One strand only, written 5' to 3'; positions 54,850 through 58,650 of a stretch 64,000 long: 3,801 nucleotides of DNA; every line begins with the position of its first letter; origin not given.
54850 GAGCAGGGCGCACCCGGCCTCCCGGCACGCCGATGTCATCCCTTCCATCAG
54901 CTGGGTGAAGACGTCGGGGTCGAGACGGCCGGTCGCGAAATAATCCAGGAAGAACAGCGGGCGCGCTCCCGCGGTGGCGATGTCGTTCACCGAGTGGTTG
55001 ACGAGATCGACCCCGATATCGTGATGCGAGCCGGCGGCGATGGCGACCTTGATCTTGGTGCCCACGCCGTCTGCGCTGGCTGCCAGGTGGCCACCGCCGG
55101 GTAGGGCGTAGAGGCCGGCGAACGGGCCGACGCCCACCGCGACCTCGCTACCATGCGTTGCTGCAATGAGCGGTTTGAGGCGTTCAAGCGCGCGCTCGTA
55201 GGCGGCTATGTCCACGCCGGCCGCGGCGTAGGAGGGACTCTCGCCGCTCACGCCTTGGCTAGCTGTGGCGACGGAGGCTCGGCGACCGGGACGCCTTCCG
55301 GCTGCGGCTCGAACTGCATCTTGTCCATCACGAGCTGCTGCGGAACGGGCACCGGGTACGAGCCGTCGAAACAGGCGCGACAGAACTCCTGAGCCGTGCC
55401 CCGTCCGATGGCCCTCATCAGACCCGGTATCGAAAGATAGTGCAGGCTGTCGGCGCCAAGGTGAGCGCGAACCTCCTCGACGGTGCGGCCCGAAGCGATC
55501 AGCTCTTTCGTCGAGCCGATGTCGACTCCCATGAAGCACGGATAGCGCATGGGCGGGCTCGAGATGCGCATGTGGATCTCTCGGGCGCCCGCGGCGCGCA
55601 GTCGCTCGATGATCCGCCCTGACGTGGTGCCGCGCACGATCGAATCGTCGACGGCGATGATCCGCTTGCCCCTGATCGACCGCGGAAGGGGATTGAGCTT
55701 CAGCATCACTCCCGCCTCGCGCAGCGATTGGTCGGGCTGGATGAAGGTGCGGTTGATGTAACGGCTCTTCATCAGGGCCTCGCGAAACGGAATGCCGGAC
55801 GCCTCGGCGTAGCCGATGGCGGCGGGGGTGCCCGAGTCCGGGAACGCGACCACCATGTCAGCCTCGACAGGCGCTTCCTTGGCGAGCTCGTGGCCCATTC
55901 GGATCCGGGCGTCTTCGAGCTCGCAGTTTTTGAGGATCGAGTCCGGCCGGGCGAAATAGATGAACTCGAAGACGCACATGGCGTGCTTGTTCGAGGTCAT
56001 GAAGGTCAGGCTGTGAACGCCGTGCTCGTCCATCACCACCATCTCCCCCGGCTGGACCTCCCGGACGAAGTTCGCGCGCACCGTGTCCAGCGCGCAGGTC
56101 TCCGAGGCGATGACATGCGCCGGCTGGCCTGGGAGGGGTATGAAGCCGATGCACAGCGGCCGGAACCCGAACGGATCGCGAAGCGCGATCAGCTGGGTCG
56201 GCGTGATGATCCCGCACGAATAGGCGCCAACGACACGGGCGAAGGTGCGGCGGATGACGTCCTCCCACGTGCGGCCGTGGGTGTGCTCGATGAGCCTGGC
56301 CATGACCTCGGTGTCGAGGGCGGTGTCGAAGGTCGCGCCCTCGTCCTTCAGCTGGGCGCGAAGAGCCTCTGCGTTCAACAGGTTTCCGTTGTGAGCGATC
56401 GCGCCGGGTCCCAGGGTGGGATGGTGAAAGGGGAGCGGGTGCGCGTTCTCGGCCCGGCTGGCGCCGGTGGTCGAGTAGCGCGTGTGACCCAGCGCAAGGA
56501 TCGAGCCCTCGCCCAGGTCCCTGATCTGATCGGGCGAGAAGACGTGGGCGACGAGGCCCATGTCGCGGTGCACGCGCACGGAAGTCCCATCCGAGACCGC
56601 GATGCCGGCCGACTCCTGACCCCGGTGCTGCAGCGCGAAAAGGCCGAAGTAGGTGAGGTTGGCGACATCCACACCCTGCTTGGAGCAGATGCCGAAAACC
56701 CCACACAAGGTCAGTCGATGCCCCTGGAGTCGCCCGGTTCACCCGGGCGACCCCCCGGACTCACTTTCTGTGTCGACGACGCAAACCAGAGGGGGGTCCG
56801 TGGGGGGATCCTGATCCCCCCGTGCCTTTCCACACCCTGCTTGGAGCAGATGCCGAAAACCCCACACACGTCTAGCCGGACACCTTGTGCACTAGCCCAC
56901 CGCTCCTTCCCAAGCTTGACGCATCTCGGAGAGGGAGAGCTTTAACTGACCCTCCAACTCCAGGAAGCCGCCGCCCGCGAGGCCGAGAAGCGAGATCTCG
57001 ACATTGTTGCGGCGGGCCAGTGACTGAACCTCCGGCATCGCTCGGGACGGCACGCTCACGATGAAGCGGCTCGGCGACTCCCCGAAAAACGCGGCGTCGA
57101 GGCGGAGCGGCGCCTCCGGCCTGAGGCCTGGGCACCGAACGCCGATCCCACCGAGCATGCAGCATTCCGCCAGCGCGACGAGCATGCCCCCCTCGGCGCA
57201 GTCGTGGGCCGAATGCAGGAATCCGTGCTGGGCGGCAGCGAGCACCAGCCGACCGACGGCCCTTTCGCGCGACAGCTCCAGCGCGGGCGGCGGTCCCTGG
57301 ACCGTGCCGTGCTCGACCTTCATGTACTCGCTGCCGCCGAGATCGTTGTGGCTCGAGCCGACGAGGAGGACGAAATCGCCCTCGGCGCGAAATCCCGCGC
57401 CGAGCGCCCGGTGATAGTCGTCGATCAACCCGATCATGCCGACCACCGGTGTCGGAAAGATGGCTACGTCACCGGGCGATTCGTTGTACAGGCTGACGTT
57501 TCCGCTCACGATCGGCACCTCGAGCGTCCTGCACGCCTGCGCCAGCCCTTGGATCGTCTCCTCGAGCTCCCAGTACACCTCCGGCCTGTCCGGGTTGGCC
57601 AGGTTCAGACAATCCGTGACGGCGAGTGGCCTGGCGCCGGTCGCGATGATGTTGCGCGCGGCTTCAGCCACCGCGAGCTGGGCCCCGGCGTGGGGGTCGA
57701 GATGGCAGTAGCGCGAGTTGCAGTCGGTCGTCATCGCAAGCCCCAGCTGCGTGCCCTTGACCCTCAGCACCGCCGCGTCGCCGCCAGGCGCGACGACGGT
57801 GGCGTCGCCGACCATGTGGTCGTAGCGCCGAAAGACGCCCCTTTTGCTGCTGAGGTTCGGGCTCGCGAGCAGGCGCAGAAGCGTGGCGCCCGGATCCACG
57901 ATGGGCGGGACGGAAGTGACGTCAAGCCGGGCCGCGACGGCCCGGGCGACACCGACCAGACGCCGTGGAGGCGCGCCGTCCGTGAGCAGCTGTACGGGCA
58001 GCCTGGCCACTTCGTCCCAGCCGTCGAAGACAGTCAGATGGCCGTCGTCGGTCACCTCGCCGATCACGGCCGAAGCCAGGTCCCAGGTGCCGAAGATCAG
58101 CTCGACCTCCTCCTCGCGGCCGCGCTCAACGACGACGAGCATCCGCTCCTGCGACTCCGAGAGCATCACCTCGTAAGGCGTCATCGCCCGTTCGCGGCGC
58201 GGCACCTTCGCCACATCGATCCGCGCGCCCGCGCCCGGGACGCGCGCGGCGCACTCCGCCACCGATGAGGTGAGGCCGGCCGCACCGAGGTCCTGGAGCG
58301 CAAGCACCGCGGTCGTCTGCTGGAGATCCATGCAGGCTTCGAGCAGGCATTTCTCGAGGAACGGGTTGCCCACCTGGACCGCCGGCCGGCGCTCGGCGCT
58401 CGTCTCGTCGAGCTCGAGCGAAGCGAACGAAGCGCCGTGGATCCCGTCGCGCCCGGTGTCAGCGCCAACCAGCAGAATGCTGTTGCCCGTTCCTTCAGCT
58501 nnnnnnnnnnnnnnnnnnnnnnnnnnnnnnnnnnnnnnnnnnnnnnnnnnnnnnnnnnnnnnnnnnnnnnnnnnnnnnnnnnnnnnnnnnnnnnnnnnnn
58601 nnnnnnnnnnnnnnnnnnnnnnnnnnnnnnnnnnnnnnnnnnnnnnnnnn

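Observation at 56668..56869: Perfect 40-bp duplication of the purF start brackets a 121-nt hairpin insert, and purF now starts at a junction-built TTG after a decoy mini-ORF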

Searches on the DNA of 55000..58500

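Call 5: search_rna_families(source=window, start=55000, end=58500, threshold=evalue, max_evalue=10)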
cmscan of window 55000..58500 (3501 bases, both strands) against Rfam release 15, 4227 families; matches with E-value up to 10: 2.
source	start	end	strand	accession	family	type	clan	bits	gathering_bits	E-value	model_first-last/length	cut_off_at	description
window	55732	55783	+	RF03695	MIR6151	Gene; miRNA;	-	16.6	71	5.2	1-71/71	no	MIR6151 microRNA precursor family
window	57771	57804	-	RF00498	EAV_LTH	Cis-reg; leader;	-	15.5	70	6.2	1-45/45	no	Equine arteritis virus leader TRS hairpin (LTH)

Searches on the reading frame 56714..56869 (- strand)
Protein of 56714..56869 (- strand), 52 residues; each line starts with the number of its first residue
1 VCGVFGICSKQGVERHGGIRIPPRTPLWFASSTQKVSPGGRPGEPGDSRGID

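Call 32: find_homologous_proteins(query=A4, max_evalue=10)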
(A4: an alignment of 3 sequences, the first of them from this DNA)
Query A4 (3 sequences): no candidate shares three 5-residue words with the query. No homologue found.
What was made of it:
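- Tried and rejected: Protein-database search with an alignment of the three mini-ORF peptides found nothing (call 32).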
